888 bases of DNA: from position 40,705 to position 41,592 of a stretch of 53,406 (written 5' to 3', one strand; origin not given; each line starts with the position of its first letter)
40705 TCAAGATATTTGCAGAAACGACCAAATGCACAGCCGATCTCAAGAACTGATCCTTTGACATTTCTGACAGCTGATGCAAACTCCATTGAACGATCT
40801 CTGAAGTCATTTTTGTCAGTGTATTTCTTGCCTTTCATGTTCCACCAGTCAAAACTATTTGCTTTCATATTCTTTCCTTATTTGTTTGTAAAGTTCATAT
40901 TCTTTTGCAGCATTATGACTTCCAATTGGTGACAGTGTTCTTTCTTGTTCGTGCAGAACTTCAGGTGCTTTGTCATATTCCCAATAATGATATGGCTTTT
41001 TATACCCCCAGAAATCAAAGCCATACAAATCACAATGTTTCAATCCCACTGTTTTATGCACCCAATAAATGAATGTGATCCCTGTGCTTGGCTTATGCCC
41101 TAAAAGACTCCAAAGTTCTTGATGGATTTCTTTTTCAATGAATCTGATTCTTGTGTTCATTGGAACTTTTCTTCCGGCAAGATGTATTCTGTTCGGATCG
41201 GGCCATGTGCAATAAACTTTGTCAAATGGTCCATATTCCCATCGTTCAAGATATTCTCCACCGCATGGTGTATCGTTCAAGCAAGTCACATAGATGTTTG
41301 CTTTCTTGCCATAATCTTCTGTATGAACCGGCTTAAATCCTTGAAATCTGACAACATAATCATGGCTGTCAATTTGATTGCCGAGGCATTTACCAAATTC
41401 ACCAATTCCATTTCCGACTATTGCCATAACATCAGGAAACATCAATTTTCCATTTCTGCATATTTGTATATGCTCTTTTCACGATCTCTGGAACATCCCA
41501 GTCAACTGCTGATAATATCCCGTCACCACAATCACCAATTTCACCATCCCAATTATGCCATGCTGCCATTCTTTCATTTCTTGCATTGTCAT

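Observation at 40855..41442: Small phage protein carrying all four GT29 sialyltransferase motifs in order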

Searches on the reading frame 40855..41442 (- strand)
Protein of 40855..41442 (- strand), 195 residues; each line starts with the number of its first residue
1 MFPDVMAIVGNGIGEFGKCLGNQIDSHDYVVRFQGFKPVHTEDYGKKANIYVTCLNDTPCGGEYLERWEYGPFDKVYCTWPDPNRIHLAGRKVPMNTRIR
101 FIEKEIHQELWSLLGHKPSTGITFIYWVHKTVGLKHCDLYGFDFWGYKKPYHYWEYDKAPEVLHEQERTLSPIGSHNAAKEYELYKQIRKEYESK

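Call 3: search_protein_families(library=pfam, proteins=[window:40855-41442:-], max_evalue=1)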
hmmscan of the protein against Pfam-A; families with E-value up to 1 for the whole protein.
window:40855-41442:- (195 aa): 2 families
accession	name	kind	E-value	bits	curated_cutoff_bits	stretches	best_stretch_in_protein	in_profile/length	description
PF00777.23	Glyco_transf_29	-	1.6e-09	38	23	2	7-53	58-105/272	Glycosyltransferase family 29 (sialyltransferase)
PF21604.3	CRLF2_D1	-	0.087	13.4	27.3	0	117-143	16-42/51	Cytokine receptor-like factor 2-like, D1 domain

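Call 4: search_solved_structures(query=window:40855-41442:-, max_evalue=10, show_alignments=3)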
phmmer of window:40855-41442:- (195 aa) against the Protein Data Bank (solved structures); distinct sequences matched with E-value up to 10: 3.
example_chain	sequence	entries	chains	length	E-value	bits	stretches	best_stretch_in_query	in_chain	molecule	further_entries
2wml_A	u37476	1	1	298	0.0043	19.8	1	113-158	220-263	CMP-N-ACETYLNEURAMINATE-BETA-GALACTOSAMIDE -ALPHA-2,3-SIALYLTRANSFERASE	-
2wnb_A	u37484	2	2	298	0.0043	19.8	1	113-158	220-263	CMP-N-acetylneuraminate-beta-galactosamide-alpha-2,3-sialyltransferase 1 | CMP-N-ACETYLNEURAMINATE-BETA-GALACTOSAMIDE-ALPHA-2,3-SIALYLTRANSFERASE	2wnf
6apj_A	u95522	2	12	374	0.1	15.3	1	7-56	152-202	Alpha-N-acetylgalactosaminide alpha-2,6-sialyltransferase 2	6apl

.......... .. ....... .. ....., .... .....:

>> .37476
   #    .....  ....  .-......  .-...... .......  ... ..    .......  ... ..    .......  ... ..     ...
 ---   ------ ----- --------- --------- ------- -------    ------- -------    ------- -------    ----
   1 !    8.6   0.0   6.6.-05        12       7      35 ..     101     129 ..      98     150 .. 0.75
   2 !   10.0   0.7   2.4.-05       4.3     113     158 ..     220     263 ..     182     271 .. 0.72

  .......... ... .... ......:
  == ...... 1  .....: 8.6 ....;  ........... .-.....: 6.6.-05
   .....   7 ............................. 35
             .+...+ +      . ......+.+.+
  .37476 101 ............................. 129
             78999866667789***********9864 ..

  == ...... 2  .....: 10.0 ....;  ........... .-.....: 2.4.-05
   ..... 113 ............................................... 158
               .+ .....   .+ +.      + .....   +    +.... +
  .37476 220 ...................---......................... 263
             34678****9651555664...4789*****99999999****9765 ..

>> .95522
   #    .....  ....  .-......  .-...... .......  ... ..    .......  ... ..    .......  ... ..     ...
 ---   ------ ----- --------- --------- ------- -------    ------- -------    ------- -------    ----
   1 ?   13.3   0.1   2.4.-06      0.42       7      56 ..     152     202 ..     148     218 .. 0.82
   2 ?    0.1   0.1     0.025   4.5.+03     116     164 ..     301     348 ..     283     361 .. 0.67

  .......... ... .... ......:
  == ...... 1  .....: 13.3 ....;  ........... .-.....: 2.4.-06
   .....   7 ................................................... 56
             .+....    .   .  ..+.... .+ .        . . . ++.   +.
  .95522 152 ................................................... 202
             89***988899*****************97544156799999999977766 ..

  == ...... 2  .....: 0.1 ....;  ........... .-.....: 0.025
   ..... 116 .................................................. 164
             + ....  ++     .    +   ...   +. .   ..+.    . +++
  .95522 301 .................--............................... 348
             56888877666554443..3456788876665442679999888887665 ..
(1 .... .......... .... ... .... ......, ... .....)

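Call 6: search_protein_families(library=phrogs, proteins=[window:40855-41442:-], max_evalue=0.001)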
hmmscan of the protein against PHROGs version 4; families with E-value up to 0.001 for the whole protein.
window:40855-41442:- (195 aa): 0 families

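Call 9: find_homologous_proteins(query=window:40855-41442:-, max_evalue=0.001)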
Query window:40855-41442:- (195 aa): 1 proteins with E <= 0.001 among 9 candidates.
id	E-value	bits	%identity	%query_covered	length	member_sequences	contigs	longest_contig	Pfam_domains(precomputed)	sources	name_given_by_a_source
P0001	1.1e-137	475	100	100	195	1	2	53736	PF00777.24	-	-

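Call 16: search_protein_families(library=ncbifam, proteins=[window:40855-41442:-], max_evalue=0.01)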
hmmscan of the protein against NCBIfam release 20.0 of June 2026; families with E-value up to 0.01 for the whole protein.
window:40855-41442:- (195 aa): 0 families

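Call 17: search_protein_representatives(protein=window:40855-41442:-)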
Query: 195 residues. Proteins with E-value up to 0.001 (for the whole library): 431; up to 1e-10: 22; up to 1e-30: 2. The best 150 are listed.
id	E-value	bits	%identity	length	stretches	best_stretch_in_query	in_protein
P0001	3.5e-138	474.6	100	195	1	1-195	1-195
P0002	2.3e-31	125.4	49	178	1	2-158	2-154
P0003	2.9e-16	76.0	38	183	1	2-157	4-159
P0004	4.5e-16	75.4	38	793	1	6-160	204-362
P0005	1.5e-15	73.6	36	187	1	6-183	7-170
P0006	3.8e-15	72.3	25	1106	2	7-186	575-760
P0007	9.2e-14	67.8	33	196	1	2-157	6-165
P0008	2.2e-13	66.6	33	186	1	2-169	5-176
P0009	8.7e-13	64.6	30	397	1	6-169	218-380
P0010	1.1e-12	64.3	35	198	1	7-144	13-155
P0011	1.1e-12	64.2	38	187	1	6-166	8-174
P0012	1.3e-12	64.1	34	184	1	5-159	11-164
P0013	1.7e-12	63.6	36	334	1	6-154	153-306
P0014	7.0e-12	61.6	34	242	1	5-155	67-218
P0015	1.1e-11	61.0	30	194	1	6-147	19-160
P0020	6.4e-11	58.5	32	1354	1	2-158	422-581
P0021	8.1e-11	58.2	37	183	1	6-158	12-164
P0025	1.3e-10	57.5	30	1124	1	6-146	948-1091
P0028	2.8e-10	56.4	31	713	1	6-187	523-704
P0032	4.8e-10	55.6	32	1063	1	6-148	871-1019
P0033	5.9e-10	55.3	38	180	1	6-164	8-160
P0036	7.4e-10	55.0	37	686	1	5-155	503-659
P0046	1.4e-09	54.1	36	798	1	4-150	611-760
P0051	2.8e-09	53.1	35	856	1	3-172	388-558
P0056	4.2e-09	52.6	34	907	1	5-149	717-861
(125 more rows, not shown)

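Call 21: search_dna_similar(query=window:40855-41442:-, collection=phages, mode=protein, max_evalue=0.001, max_rows=40)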
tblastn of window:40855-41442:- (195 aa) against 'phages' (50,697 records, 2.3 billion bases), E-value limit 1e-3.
No match.

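Call 23: find_encoding_contigs(protein=P0001, flank=10000, max_places=6)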
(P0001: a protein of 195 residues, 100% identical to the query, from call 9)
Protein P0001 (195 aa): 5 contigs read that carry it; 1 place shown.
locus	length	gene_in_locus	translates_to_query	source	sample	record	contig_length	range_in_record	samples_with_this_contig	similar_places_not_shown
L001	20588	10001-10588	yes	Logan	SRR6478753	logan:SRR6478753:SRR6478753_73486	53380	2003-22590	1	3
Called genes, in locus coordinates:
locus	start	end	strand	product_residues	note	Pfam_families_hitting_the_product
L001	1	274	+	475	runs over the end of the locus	PF03237:Terminase_6N, PF17289:Terminase_6C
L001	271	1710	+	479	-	PF04860:Phage_portal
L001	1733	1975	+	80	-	-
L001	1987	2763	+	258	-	-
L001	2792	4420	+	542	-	PF04233:Phage_Mu_F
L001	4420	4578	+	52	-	-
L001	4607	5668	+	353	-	PF04586:Peptidase_S78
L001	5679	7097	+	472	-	PF05065:Phage_capsid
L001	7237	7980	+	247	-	-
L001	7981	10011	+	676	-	PF20706:GT4-conflict (weak), PF00534:Glycos_transf_1, PF13692:Glyco_trans_1_4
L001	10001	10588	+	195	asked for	PF00777:Glyco_transf_29 (faint)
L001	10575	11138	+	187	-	PF05401:NodS (weak), PF13489:Methyltransf_23, PF13847:Methyltransf_31, PF08241:Methyltransf_11, PF08242:Methyltransf_12, PF13649:Methyltransf_25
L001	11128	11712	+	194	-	PF13489:Methyltransf_23 (weak)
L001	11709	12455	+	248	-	-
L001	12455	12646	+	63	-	-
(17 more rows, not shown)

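Call 24: find_encoding_contigs(protein=P0002, flank=10000, max_places=6)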
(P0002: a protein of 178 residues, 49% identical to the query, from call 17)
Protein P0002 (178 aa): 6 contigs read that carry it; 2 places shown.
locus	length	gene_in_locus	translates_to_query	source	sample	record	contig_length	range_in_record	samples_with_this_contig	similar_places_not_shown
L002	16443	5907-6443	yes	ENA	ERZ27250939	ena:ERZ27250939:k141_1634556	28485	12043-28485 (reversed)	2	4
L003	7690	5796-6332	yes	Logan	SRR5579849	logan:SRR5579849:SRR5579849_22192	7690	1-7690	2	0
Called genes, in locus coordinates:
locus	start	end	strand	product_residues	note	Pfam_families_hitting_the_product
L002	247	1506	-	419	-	PF13657:Couple_hipA, PF07804:HipA_C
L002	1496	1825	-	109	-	PF13443:HTH_26 (faint), PF12844:HTH_19, PF13560:HTH_31, PF01381:HTH_3, PF13413:HTH_25 (weak)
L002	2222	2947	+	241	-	PF19570:DUF6088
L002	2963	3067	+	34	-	-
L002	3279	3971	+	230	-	PF02348:CTP_transf_3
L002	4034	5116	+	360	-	PF03102:NeuB, PF08666:SAF (weak)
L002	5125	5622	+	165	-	PF13419:HAD_2 (weak), PF00702:Hydrolase (faint)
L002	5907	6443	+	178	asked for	PF00777:Glyco_transf_29 (faint)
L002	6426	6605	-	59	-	-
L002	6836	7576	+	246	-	PF01501:Glyco_transf_8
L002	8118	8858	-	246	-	PF00685:Sulfotransfer_1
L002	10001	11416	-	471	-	PF13638:PIN_4, PF02562:PhoH, PF13604:AAA_30 (weak)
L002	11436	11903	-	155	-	PF08534:Redoxin, PF00578:AhpC-TSA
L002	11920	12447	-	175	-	PF01842:ACT (faint), PF13291:ACT_4 (faint), PF13740:ACT_6, PF22629:ACT_AHAS_ss (faint)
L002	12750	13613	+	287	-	PF00701:DHDPS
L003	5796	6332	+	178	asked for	PF00777:Glyco_transf_29 (faint)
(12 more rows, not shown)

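Call 32: find_related_loci(query=P0001, collection=viral_contigs, flank=10000)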
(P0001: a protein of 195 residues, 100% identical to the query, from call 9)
Query P0001 (195 aa) in viral_contigs; peptide patterns used: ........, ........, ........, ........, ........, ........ (x = any residue, [..] = any of these).
1 stretches matched a pattern, but none encodes a relative of the query by tblastn (E <= 1e-3).

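Call 34: find_encoding_contigs(protein=P0003, flank=8000, max_places=3)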
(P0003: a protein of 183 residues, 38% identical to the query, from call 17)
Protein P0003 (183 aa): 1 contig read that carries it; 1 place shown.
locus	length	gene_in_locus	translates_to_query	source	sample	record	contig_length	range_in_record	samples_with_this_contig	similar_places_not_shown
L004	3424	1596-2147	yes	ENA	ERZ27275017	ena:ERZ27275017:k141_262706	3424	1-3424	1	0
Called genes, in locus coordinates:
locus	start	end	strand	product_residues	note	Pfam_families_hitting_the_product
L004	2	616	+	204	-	?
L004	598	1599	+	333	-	PF13692:Glyco_trans_1_4, PF00534:Glycos_transf_1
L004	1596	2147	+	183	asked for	-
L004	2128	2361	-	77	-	-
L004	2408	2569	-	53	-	-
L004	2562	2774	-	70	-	-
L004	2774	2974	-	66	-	-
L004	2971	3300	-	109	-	-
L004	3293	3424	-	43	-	?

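Call 35: find_encoding_contigs(protein=P0005, flank=8000, max_places=3)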
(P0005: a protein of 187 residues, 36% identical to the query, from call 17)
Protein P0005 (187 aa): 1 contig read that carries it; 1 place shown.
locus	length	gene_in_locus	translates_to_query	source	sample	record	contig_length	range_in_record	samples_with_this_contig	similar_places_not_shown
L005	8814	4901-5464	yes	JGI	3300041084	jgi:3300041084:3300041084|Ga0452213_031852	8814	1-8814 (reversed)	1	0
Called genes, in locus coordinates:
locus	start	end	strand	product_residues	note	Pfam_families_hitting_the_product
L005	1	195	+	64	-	?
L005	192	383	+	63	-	-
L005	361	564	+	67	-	-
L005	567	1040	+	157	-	-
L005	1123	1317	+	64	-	-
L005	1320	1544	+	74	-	-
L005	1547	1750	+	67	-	-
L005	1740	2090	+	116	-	-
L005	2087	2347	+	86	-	-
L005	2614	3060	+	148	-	-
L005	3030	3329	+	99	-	-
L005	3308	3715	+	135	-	-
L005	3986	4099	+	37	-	-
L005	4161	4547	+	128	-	-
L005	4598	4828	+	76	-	-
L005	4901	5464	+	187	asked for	PF00777:Glyco_transf_29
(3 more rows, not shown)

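Call 36: find_encoding_contigs(protein=P0007, flank=8000, max_places=3)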
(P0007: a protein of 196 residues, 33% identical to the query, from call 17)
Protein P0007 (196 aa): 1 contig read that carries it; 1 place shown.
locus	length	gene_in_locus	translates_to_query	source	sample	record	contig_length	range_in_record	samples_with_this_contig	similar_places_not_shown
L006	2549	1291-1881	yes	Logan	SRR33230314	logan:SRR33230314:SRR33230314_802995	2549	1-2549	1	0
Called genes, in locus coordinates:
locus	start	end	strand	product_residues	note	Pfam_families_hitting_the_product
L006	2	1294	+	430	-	?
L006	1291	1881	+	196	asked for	PF00777:Glyco_transf_29 (faint)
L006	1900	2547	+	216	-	?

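Call 37: predict_structure(alignment_id=A1)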
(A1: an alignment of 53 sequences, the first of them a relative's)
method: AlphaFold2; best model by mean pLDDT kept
length: 195 residues; sequences in the alignment: 53
mean_pLDDT: 85.3   pTM: 0.85
mean pLDDT of the five models: 85.3, 85.0, 84.9, 83.9, 83.2
residues with pLDDT >= 90: 115; 70-90: 45; 50-70: 25; < 50: 10
segments of 3 or more residues with pLDDT < 50: 62-64, 168-173
pLDDT, mean of each block of 10 residues (from residue 1): 94 93 97 90 95 83 54 91 89 84 98 96 97 96 73 74 53 71 94 86
secondary structure, 60 per line:
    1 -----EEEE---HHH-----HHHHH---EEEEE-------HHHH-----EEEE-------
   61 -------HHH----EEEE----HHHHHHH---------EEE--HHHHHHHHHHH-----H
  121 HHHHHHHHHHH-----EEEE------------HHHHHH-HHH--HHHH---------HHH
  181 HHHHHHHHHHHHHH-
elements in order: E6-9 H21-25 E29-33 H41-44 E50-53 E75-78 H83-89 E99-101 H104-114 H120-131 E137-140 H153-158 H165-168 H178-194

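Call 40: fold_search(model_id=the predicted structure, library=pdb)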
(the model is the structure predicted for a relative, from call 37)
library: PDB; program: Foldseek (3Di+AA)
matches with E <= 10: 754; with E <= 0.001: 30
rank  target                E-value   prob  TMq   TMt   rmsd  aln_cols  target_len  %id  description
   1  6apl_E                6.8e-06  1.00  0.63  0.45   4.8       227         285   19  Crystal Structure of human ST6GALNAC2 in complex with CMP (released 2017-12-20)
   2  6apj_D                1.0e-05  1.00  0.67  0.47   4.3       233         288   20  Crystal Structure of human ST6GALNAC2 (released 2017-12-20)
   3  6apl_F                2.3e-05  1.00  0.62  0.44   5.5       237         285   19  Crystal Structure of human ST6GALNAC2 in complex with CMP (released 2017-12-20)
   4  5bo9_A                2.4e-05  1.00  0.61  0.44   5.0       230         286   16  Structure of human sialyltransferase ST8SiaIII in complex with CMP-3FNeu5Ac and Sia-6S-LacNAc (released 2015-07-15)
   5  4mps_B                2.8e-05  1.00  0.54  0.40   5.1       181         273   20  Crystal structure of rat Beta-galactoside alpha-2,6-sialyltransferase 1 (ST6GAL1), Northeast Structural Genomics Conso (released 2013-09-25)
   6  5cxy_A                2.8e-05  1.00  0.57  0.41   6.7       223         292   17  Structure of a Glycosyltransferase in Complex with Inhibitor (released 2016-09-07)
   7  6apj_F                3.1e-05  1.00  0.68  0.47   4.7       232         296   20  Crystal Structure of human ST6GALNAC2 (released 2017-12-20)
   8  4js1_A                3.3e-05  1.00  0.49  0.32   4.3       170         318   20  crystal structure of human Beta-galactoside alpha-2,6-sialyltransferase 1 in complex with cytidine and phosphate (released 2013-07-31)
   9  5bo8_A                3.5e-05  1.00  0.51  0.38   5.6       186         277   17  Structure of human sialyltransferase ST8SiaIII (released 2015-07-15)
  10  5bo6_A                3.8e-05  1.00  0.58  0.42   6.2       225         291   18  Structure of human sialyltransferase ST8SiaIII in complex with CDP (released 2015-07-15)
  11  6apj_B                4.0e-05  1.00  0.65  0.46   4.5       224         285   20  Crystal Structure of human ST6GALNAC2 (released 2017-12-20)
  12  6apl_C                4.6e-05  1.00  0.64  0.43   5.7       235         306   21  Crystal Structure of human ST6GALNAC2 in complex with CMP (released 2017-12-20)
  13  5bo7_A                4.9e-05  1.00  0.59  0.42   6.0       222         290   19  Structure of human sialyltransferase ST8SiaIII in complex with CTP (released 2015-07-15)
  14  2wnf_A                5.5e-05  1.00  0.53  0.40   5.2       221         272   19  Crystal Structure of a Mammalian Sialyltransferase in complex with Gal-beta-1-3GalNAc-ortho-nitrophenol (released 2009-10-13)
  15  6apj_C                5.9e-05  1.00  0.66  0.47   4.4       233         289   21  Crystal Structure of human ST6GALNAC2 (released 2017-12-20)
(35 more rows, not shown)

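Call 41: fold_search(model_id=the predicted structure, library=viral)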
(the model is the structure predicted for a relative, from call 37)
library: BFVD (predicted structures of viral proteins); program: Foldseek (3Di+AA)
matches with E <= 10: 395; with E <= 0.001: 11
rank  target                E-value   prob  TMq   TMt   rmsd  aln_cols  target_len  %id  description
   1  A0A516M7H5            7.0e-07  1.00  0.66  0.59   6.0       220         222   19  (no name in the UniProt tables at hand)
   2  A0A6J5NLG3            5.6e-06  1.00  0.51  0.22   3.8       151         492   22  Glycosyl transferase family 29 [uncultured Caudovirales phage]
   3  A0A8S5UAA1            3.5e-05  1.00  0.54  0.61   3.4       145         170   19  Uncharacterized protein [Myoviridae sp. ctZYN8]
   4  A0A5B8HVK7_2          4.0e-05  1.00  0.63  0.13   5.0       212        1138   16  DUF4214 domain-containing protein [Mimiviridae sp. ChoanoV1]
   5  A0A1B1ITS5            5.5e-05  1.00  0.50  0.51   7.3       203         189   19  (no name in the UniProt tables at hand)
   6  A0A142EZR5            6.2e-05  1.00  0.50  0.39   5.0       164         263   22  (no name in the UniProt tables at hand)
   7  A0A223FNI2            9.7e-05  1.00  0.55  0.38   5.5       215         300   19  (no name in the UniProt tables at hand)
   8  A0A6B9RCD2            1.5e-04  1.00  0.62  0.41   5.5       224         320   19  Sialyltransferase [Chelonid alphaherpesvirus 5]
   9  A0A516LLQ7            4.2e-04  1.00  0.53  0.57   6.1       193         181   16  (no name in the UniProt tables at hand)
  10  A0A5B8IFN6            6.1e-04  1.00  0.46  0.42   5.6       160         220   16  Glycosyltransferase family 29 [Mimiviridae sp. ChoanoV1]
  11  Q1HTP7                8.9e-04  1.00  0.50  0.28   4.6       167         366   23  beta-galactoside alpha-(2,6)-sialyltransferase [Squirrelpox virus]
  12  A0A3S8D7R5            1.1e-03  1.00  0.47  0.25   5.4       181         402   15  beta-galactoside alpha-(2,6)-sialyltransferase [Phascolarctid gammaherpesvirus 1]
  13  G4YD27                1.1e-03  1.00  0.50  0.34   6.8       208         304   19  (no name in the UniProt tables at hand)
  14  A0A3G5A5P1            1.1e-03  1.00  0.55  0.50   7.0       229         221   15  Uncharacterized protein [Homavirus sp.]
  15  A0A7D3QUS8            1.5e-03  1.00  0.54  0.40   7.0       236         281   14  Uncharacterized protein [Fadolivirus FV1/VV64]
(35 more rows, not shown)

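Call 48: find_related_loci(query=A2, collection=viral_contigs, flank=10000)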
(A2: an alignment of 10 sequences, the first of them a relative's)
Query A2 (195 aa) in viral_contigs; peptide patterns used: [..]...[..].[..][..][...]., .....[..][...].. (x = any residue, [..] = any of these).
28 stretches matched a pattern; 3 encode a relative of the query (tblastn E <= 1e-3); 3 distinct loci.
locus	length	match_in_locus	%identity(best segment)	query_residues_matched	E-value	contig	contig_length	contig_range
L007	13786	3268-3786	28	6-188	1e-12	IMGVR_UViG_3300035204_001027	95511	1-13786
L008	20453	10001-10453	29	5-155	8e-10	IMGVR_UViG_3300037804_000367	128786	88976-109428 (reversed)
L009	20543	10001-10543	26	6-189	1e-8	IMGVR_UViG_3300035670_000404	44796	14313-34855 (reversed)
